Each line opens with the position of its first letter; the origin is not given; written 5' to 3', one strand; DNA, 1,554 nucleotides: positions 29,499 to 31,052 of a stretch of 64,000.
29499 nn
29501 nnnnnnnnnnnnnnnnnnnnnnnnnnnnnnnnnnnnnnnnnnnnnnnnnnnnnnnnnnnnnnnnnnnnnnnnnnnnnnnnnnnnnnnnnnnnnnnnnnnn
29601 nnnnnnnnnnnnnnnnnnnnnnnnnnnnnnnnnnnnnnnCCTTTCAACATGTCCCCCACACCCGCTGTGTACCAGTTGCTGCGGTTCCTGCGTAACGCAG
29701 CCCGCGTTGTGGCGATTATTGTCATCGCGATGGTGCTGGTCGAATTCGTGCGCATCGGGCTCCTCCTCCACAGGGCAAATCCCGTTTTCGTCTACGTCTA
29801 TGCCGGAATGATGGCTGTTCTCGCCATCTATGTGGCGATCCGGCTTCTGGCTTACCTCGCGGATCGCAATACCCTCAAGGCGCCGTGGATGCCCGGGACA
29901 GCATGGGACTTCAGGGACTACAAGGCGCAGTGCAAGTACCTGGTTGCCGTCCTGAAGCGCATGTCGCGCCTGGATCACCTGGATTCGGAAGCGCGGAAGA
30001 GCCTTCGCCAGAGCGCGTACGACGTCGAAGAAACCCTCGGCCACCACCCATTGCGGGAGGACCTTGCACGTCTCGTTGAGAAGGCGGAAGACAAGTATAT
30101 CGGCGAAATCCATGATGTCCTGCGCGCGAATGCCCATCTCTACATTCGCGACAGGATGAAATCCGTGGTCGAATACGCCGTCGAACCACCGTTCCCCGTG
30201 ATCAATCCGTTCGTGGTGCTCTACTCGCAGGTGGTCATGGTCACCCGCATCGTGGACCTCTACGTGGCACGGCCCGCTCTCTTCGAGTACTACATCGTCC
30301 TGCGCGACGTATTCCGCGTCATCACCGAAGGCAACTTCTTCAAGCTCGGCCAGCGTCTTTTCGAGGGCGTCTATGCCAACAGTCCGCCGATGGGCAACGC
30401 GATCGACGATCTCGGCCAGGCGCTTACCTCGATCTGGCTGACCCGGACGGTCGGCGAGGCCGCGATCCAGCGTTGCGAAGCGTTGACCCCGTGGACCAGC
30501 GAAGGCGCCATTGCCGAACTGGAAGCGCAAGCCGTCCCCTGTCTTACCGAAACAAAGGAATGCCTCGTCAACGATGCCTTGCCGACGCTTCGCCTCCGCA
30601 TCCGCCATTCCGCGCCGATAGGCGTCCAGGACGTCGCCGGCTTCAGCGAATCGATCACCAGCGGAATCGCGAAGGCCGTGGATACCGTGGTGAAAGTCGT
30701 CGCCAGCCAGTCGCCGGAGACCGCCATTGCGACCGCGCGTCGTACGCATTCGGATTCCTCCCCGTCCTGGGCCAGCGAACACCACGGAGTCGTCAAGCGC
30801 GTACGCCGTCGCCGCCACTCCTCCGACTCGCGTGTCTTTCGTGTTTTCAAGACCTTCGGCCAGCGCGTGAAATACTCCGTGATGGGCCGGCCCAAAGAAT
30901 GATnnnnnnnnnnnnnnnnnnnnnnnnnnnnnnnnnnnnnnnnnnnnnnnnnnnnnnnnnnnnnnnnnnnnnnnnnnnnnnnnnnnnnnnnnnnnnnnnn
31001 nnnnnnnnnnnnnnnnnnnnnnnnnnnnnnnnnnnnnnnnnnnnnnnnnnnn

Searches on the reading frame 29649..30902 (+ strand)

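Call 73: search_protein_families(library=pfam, proteins=[window:29649-30902:+], max_evalue=0.00001)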
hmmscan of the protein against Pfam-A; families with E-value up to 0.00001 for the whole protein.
window:29649-30902:+ (417 aa): 1 family
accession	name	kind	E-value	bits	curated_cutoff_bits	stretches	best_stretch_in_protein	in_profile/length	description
PF05128.17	DUF697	-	5.9e-08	33.1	27.7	1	170-288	30-149/162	Domain of unknown function (DUF697)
